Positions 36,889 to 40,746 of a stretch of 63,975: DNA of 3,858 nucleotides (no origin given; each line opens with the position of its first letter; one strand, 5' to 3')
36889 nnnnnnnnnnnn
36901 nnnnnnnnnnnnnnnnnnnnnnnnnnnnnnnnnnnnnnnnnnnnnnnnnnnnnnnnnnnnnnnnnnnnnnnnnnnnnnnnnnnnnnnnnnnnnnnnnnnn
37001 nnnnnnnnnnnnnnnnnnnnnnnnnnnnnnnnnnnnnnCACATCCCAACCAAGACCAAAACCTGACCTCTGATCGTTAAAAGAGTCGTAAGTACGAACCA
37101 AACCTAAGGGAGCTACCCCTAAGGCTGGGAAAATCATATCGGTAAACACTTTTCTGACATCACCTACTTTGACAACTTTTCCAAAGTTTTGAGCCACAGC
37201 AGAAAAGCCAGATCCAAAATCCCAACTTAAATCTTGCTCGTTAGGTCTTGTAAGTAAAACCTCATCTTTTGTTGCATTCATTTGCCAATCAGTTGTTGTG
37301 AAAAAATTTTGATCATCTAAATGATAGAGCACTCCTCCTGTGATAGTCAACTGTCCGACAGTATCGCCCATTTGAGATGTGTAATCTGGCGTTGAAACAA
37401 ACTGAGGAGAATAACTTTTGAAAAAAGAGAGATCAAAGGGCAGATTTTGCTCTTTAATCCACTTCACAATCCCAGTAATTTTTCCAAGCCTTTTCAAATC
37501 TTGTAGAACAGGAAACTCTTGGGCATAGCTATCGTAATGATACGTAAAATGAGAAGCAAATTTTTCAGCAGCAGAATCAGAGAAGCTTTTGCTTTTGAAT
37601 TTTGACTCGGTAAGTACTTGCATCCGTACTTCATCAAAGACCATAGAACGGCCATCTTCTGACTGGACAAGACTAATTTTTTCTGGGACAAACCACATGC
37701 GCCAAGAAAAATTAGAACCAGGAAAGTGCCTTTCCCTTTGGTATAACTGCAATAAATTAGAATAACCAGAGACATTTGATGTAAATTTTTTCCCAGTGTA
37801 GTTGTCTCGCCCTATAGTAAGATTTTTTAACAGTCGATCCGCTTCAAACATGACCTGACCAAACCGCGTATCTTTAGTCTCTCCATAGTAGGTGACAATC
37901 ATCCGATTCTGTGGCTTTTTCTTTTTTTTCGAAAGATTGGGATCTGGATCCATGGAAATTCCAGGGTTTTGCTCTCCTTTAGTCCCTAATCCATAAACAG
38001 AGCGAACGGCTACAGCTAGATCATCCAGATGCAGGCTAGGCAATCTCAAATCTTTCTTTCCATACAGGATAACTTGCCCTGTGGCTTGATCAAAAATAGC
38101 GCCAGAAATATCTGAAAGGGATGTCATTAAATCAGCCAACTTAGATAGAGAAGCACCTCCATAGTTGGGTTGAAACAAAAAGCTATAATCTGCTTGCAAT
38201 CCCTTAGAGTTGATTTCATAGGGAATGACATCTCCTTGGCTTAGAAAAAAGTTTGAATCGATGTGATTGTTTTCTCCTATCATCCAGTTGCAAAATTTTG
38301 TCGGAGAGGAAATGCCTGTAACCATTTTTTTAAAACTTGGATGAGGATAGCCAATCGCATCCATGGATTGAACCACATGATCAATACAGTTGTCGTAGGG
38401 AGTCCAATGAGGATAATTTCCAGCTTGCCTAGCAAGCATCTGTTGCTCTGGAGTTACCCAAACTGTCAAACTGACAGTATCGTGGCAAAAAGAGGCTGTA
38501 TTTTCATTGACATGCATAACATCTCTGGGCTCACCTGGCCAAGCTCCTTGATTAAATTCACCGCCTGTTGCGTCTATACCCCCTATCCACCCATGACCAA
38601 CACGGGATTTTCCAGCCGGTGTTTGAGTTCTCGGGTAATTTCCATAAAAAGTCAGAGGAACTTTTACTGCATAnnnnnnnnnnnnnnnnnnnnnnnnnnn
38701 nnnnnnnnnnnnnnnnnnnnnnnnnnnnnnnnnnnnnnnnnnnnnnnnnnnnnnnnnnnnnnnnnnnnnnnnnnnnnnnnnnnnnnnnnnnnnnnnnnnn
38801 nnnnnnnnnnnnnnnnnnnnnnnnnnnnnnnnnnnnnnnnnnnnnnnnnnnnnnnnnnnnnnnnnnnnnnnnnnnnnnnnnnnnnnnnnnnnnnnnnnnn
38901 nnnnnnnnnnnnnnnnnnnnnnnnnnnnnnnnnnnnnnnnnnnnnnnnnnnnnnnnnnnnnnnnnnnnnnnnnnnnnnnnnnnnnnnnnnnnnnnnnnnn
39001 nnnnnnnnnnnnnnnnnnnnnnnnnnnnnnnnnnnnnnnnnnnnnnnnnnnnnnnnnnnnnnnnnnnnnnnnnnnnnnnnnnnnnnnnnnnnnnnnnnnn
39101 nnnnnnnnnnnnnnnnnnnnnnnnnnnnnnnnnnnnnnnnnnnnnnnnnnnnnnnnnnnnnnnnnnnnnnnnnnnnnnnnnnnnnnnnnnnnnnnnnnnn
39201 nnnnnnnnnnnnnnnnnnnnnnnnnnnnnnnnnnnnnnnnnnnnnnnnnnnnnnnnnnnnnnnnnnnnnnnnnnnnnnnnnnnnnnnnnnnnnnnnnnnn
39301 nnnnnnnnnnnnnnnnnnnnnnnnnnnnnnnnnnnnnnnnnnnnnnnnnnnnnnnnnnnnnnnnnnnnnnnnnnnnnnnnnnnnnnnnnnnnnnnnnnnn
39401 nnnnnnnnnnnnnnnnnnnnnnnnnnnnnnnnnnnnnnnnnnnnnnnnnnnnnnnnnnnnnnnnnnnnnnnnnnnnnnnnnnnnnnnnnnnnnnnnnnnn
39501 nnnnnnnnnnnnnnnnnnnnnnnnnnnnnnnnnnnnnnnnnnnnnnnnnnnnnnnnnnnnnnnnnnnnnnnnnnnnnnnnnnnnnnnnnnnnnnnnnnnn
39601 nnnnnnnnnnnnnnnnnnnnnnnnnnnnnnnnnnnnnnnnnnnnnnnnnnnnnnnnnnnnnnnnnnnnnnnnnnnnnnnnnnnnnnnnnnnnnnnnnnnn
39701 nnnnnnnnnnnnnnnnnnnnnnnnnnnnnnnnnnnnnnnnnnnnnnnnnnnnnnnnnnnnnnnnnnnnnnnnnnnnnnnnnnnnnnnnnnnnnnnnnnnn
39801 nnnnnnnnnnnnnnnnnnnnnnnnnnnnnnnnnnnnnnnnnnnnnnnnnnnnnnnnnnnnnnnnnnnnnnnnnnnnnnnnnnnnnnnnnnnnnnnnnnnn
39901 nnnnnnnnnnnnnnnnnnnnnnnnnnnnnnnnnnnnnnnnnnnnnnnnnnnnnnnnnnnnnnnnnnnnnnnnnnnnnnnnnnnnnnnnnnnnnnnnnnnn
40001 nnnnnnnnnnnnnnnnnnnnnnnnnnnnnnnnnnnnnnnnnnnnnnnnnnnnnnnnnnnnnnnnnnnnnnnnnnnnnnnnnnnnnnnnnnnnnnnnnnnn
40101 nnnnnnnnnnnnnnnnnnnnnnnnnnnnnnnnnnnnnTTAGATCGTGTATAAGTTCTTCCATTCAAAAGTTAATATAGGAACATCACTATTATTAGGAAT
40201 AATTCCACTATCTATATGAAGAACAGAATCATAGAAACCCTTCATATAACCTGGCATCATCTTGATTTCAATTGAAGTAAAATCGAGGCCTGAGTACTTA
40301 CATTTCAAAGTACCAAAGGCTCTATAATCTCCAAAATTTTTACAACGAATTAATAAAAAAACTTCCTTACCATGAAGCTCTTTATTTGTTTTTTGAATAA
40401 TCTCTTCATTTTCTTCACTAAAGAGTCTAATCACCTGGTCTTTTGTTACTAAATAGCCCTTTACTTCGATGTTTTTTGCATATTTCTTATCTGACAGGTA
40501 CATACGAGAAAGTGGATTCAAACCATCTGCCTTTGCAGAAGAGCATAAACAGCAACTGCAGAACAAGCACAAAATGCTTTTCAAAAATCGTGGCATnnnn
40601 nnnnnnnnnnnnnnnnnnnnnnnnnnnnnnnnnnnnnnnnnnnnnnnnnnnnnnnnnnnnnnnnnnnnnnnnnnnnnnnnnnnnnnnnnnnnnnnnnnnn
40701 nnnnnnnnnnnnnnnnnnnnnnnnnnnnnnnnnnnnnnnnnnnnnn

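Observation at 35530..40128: Rhs/YD-repeat protein with permuted domain order: half shell, Rhs core (DPSGL), ~530 aa unknown, then a second YD block that opens like a shell N-terminus and has no core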

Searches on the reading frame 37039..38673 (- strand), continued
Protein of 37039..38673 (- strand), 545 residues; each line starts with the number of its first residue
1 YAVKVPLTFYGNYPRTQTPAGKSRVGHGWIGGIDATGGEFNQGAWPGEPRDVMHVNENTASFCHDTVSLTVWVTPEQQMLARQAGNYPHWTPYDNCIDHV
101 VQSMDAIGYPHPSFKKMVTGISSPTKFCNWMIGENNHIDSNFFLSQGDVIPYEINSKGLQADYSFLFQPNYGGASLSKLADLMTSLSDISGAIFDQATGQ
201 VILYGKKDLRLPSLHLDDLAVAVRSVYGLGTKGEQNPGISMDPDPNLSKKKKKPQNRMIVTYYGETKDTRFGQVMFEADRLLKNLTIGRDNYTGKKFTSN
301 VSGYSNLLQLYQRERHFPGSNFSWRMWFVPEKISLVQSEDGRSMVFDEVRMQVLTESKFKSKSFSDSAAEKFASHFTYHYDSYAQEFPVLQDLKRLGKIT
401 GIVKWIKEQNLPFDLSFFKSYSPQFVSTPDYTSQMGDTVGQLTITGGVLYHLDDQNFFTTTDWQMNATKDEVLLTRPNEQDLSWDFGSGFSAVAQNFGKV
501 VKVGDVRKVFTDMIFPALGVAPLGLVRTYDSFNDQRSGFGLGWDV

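Call 77: find_related_loci(query=A1, collection=genome_contigs, flank=6000)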
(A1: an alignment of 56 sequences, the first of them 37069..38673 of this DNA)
Query A1 (535 aa) in genome_contigs; peptide patterns used: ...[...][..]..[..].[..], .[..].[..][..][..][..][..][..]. (x = any residue, [..] = any of these).
116 stretches matched a pattern; 90 encode a relative of the query (tblastn E <= 1e-3); the best 80 are kept; 79 distinct loci.
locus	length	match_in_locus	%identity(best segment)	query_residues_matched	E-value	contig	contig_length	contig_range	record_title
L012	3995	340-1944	82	1-535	0e+0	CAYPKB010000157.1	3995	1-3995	MAG TPA_asm: uncultured bacterium isolate SRP141376_co1_3 genome assembly, contig: NODE_35163_length_3995_cov_3.410406,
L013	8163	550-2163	68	1-535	0e+0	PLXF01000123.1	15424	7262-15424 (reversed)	MAG: Parachlamydiales bacterium isolate palsa_1448 73.20120700_P3D.493_contig_146127, whole genome shotgun sequence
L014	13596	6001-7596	62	1-535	0e+0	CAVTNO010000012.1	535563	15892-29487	MAG: uncultured Rhabdochlamydiaceae bacterium isolate MFD04780.bin.1.108 genome assembly, contig: contig_5895, whole gen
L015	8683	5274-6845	60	1-534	0e+0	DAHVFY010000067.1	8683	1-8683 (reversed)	MAG TPA_asm: Parachlamydiales bacterium isolate clean324 NODE_67_length_8683_cov_5.572508, whole genome shotgun sequence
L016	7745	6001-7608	53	1-535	0e+0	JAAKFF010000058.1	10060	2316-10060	MAG: Chlamydiae bacterium isolate K1060_chlam_2 K1060chlam2_58, whole genome shotgun sequence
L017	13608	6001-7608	47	5-535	2e-161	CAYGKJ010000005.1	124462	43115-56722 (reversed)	MAG TPA_asm: uncultured bacterium isolate ERP117304_co1_133 genome assembly, contig: NODE_193_length_124462_cov_49.85389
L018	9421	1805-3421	48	3-534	5e-159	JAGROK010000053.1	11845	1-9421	MAG: Chlamydiia bacterium isolate HKST-UBA16 k127_956870, whole genome shotgun sequence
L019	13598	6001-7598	69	1-535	0e+0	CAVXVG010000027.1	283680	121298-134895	MAG: Parachlamydiales bacterium isolate MFD04780.bin.2.176 genome assembly, contig: contig_59238, whole genome shotgun s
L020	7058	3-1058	55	180-535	1e-124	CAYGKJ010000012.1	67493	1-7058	MAG TPA_asm: uncultured bacterium isolate ERP117304_co1_133 genome assembly, contig: NODE_510_length_67493_cov_48.629971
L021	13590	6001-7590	40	14-535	8e-114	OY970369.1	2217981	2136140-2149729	MAG: uncultured Chlamydiae bacterium isolate MFD06092.bin.1.176 genome assembly, chromosome: 1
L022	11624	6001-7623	39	14-534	2e-109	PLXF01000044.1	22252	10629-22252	MAG: Parachlamydiales bacterium isolate palsa_1448 73.20120700_P3D.493_contig_542661, whole genome shotgun sequence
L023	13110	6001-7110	49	170-535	1e-108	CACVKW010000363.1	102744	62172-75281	Olavius sp. associated proteobacterium Delta 1 isolate mag2:49deedb4-927c-43a8-ad40-04e63e16f3c8 genome assembly, contig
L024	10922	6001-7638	38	13-535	8e-108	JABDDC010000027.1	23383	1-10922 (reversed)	MAG: Chlamydiae bacterium isolate BWMinControl_Nextera34_MAG1 3300020853.a:Ga0207010_1059, whole genome shotgun sequence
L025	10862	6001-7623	38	14-534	4e-108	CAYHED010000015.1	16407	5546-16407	MAG TPA_asm: uncultured bacterium isolate ERP119702_co1_242 genome assembly, contig: NODE_4133_length_16407_cov_5.266145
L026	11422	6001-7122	48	170-535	3e-107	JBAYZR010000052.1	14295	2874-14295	MAG: Pedobacter sp. isolate SO_2017_CLC_61 scaffold_6384_c1_PH3_2017, whole genome shotgun sequence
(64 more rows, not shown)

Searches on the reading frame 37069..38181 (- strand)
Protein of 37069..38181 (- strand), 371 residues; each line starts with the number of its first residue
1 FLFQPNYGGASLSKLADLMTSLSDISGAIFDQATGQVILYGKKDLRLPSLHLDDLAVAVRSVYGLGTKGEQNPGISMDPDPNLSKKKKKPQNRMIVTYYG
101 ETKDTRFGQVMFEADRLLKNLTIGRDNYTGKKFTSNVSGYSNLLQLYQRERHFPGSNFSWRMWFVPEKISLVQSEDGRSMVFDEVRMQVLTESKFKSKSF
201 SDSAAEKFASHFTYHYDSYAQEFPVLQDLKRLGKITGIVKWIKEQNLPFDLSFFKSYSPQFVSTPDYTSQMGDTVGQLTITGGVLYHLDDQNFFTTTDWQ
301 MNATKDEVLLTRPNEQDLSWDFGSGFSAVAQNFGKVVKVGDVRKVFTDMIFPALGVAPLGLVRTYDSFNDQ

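Call 8: search_protein_families(library=pfam, proteins=[window:37069-38166:-], max_evalue=10)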
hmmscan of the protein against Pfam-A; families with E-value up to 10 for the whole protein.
seq(366 aa): 1 family
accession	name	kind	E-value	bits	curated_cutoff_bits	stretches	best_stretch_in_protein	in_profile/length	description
PF07643.16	DUF1598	-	0.11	13.2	25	1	91-122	45-76/84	Protein of unknown function (DUF1598)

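Call 39: search_protein_representatives(protein=window:37069-38181:-)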
Query: 371 residues. Proteins with E-value up to 0.001 (for the whole library): 2070; up to 1e-10: 1137; up to 1e-30: 289. The best 150 are listed.
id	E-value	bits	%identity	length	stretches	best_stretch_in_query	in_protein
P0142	4.1e-140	483.5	61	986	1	2-370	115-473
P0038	5.2e-114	397.6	51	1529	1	3-371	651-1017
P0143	1.0e-106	373.7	52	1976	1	6-371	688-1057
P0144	2.3e-104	365.9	51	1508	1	1-370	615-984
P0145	1.0e-103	363.8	51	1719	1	6-371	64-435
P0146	1.7e-98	346.6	51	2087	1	6-371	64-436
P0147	8.0e-98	344.4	51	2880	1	6-371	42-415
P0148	3.6e-96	339.0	48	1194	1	6-371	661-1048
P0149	5.0e-95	335.2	48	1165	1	6-370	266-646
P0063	1.3e-94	333.9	48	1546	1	6-370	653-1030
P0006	9.9e-92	324.3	47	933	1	4-370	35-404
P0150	1.2e-90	320.7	46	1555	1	5-370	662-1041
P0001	2.0e-90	320.1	80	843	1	1-181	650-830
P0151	4.0e-90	319.1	47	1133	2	6-277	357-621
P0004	5.6e-90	318.6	47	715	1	7-370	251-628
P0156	5.6e-84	298.8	46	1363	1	4-370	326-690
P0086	6.8e-50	186.7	37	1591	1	5-369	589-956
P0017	5.8e-45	170.5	51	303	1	6-188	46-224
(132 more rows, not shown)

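Call 56: search_protein_families(library=pfam, proteins=[P0156], max_evalue=0.01)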
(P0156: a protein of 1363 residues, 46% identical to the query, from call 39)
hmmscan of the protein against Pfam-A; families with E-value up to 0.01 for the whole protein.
P0156 (1363 aa): 7 families
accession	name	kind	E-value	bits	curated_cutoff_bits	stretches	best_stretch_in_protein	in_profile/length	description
PF05593.20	RHS_repeat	-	3.1e-52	174.5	22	6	846-881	1-36/38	RHS Repeat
PF22544.2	HYDIN_VesB_CFA65-like_Ig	-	5.7e-13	49.4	25.5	1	1222-1316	4-99/100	HYDIN/CFA65/VesB-like, Ig-like domain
PF15780.11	ASH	-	3.1e-08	34.1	27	1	1228-1305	14-93/98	Abnormal spindle-like microcephaly-assoc'd, ASPM-SPD-2-Hydin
PF07610.17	DUF1573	-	1.4e-06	28.7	26.1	1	1224-1309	4-90/98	Protein of unknown function (DUF1573)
PF22073.2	Cep192_D4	-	7.5e-05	23.3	35.5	1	1226-1315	9-108/112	Cep192 domain 4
PF20148.4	DUF6531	-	0.00013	22.7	24.1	1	660-700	9-47/74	Domain of unknown function (DUF6531)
PF24507.1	Ig_CFAP65_4th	-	0.0068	17.2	27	0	1251-1305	10-64/76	CFAP65, fourth Ig-like domain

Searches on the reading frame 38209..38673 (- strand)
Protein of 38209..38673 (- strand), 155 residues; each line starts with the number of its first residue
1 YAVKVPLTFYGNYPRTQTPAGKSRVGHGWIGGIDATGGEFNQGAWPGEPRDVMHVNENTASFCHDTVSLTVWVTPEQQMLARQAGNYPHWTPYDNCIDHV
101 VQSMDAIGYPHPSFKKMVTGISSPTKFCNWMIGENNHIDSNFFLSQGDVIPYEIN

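Call 66: search_solved_structures(query=A3, max_evalue=10, show_alignments=2)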
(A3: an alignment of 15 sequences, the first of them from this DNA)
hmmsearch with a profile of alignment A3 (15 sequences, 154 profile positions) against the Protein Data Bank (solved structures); distinct sequences matched with E-value up to 10: 0.

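Call 67: search_protein_families(library=pfam, alignment_id=A3, max_evalue=1)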
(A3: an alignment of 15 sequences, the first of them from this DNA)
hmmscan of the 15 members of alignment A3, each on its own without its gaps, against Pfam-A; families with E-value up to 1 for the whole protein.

A. member 1, seq(155 aa): 0 families

B. families by the number of members that match (of 15 scanned): 9 families
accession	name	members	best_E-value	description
PF00509.23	Hemagglutinin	1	0.032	Haemagglutinin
PF22512.1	Csa_translocation_dom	1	0.057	Colicin S4 translocation domain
PF17873.7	Rep_1B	1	0.14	Replicase polyprotein 1ab regulatory domain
PF01535.26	PPR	1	0.15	PPR repeat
PF12854.13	PPR_1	1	0.18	PPR repeat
PF12793.13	SgrR_N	1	0.19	Sugar transport-related sRNA regulator N-term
PF10859.13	DUF2660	1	0.24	Protein of unknown function (DUF2660)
PF01299.22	Lamp2-like_luminal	1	0.27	Lysosome-associated membrane glycoprotein 2-like, luminal domains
PF18418.7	AnkUBD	1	0.29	Ankyrin ubiquitin-binding domain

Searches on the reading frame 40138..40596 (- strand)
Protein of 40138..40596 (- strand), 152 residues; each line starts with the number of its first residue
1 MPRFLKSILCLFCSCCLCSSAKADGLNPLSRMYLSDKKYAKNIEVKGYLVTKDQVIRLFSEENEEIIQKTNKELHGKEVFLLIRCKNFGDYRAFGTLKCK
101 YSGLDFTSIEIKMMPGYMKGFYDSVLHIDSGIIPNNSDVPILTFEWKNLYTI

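Call 5: search_protein_families(library=pfam, proteins=[window:40138-40596:-], max_evalue=0.01)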
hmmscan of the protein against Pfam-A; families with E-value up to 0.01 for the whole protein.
window:40138-40596:- (152 aa): 0 families

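Call 6: search_protein_families(library=ncbifam, proteins=[window:40138-40596:-], max_evalue=0.01)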
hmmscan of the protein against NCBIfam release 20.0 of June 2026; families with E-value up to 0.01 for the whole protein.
window:40138-40596:- (152 aa): 0 families

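Call 56: search_protein_families(library=pfam, proteins=[window:40138-40596:-], max_evalue=0.01)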
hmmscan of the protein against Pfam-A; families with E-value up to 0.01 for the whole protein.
window:40138-40596:- (152 aa): 0 families
